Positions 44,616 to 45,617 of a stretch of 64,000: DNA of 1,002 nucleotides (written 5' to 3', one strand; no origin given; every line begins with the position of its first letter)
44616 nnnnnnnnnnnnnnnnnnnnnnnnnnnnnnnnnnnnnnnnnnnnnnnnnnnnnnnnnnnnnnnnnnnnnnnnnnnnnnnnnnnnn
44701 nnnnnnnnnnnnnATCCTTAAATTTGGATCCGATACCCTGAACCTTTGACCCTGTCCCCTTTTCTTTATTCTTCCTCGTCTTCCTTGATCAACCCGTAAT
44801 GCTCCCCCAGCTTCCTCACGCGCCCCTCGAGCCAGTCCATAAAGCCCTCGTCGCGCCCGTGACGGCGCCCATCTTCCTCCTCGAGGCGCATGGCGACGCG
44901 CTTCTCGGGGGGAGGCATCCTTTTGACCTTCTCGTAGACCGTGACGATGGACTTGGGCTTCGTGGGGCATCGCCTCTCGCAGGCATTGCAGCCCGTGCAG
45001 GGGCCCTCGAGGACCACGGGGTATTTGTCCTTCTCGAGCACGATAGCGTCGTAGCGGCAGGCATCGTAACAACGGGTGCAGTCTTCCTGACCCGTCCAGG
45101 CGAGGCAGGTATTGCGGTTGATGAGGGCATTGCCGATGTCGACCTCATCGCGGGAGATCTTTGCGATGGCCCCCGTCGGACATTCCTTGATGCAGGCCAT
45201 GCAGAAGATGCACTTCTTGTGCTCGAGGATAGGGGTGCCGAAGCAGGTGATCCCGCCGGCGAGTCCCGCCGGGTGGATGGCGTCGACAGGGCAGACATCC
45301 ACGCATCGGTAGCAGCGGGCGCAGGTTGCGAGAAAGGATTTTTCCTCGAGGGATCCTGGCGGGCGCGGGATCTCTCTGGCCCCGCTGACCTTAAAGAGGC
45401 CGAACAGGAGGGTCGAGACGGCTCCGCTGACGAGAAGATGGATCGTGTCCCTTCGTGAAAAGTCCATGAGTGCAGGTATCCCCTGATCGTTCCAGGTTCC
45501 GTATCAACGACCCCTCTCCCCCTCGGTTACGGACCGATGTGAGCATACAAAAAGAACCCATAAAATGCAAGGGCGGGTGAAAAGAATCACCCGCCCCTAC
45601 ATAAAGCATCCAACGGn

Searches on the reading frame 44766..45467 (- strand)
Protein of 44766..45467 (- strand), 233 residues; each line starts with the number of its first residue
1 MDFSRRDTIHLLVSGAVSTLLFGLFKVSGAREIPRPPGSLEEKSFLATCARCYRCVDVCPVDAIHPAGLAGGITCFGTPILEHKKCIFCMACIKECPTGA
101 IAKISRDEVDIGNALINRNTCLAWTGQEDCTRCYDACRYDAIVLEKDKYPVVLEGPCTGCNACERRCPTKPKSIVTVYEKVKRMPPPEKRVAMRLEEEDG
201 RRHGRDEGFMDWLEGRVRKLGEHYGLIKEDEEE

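Call 4: search_protein_families(library=pfam, proteins=[window:44766-45467:-], max_evalue=0.01)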
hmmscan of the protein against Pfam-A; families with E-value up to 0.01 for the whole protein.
window:44766-45467:- (233 aa): 13 families
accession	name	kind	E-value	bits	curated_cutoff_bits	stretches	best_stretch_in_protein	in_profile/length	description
PF00037.32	Fer4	-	1.7e-16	59.7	21.1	2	84-101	6-23/24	4Fe-4S binding domain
PF14697.11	Fer4_21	-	9.7e-15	54.9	35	1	114-169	1-53/59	4Fe-4S dicluster domain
PF13187.11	Fer4_9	-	9.4e-14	51.6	27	3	49-101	2-52/52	4Fe-4S dicluster domain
PF12838.12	Fer4_7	-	4e-13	50.1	27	3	48-100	1-52/52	4Fe-4S dicluster domain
PF13484.11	Fer4_16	-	2.3e-12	47.9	30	1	85-113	1-28/66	4Fe-4S double cluster binding domain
PF13237.11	Fer4_10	-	3.1e-12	46.7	25.5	2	80-137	3-52/53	4Fe-4S dicluster domain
PF12837.12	Fer4_6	-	1.2e-11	44.4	25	2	48-64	8-24/24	4Fe-4S binding domain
PF12798.12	Fer4_3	-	7.1e-09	36.3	27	0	49-63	1-15/15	4Fe-4S binding domain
PF12797.12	Fer4_2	-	3.6e-07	30.2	24.5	0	149-169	2-22/22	4Fe-4S binding domain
PF12800.12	Fer4_4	-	1.1e-06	28.8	24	1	47-61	2-16/17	4Fe-4S binding domain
PF13183.11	Fer4_8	-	3.5e-05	24.7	27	0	44-62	49-67/68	4Fe-4S dicluster domain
PF25160.1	LdpA_Fe-S-bd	-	0.00077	19.6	27.6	0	47-65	26-44/49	LdpA Fe-S cluster-binding domain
PF13534.11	Fer4_17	-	0.0013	19.7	22.2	0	49-62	2-15/61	4Fe-4S dicluster domain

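Call 5: search_protein_families(library=ncbifam, proteins=[window:44766-45467:-], max_evalue=0.001)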
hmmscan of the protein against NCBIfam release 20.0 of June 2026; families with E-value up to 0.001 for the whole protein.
window:44766-45467:- (233 aa): 50 families (the best 25 are shown)
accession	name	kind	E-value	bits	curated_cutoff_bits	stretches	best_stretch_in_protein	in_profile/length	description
NF007012.0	PRK09476.1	equivalog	2.2e-21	76.2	269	1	30-182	41-211/254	ferredoxin-type protein NapG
TIGR00397.1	mauM_napG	subfamily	1.1e-18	67.6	178.85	1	30-169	36-189/213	MauM/NapG family ferredoxin-type protein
TIGR00402.1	napF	equivalog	2.5e-15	56.7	102.2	1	34-169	22-145/149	ferredoxin-type protein NapF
TIGR01944.1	rnfB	subfamily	2.1e-13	50.3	68.7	2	114-183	108-171/190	RnfABCDGE type electron transport complex subunit B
NF003475.0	PRK05113.1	equivalog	5.7e-11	42.6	203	1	114-183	108-171/190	electron transport complex subunit RsxB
NF045874.1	Vhu_polyferre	exception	7.5e-11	41.4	600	1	47-180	128-251/381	F420-non-reducing hydrogenase associated-polyferredoxin VhuB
NF058577.1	FdxA_fam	equivalog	1.2e-10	41.4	65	1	129-169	11-50/52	4Fe-4S ferredoxin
NF038196.1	ferrodoxin_EFR1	subfamily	2.2e-10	41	75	1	47-102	184-230/242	EFR1 family ferrodoxin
NF005504.0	PRK07118.1-3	equivalog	1.7e-09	37.5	437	2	128-183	143-196/293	Fe-S cluster domain-containing protein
NF007203.0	PRK09624.1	equivalog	3e-09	37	171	1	130-175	56-101/105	pyuvate ferredoxin oxidoreductase subunit delta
NF040864.1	HgcB_ferredoxin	equivalog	4.6e-09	36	99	1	48-102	15-62/93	mercury methylation ferredoxin HgcB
NF048010.1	SfplDhtActHpsHDes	equivalog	5.6e-09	35.2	430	1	116-175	52-108/298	(2S)-3-sulfopropanediol dehydratase activating enzyme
NF005415.0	PRK06991.1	equivalog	6.1e-08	32.6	281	1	114-177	80-137/284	electron transport complex subunit RsxB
NF005503.0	PRK07118.1-2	equivalog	7.4e-08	32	252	1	132-178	145-190/292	RnfABCDGE type electron transport complex subunit B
NF042909.1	FMH_DH_FwdF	exception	1e-07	31.4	375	1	48-176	139-278/336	tungsten-dependent formylmethanofuran dehydrogenase subunit FwdF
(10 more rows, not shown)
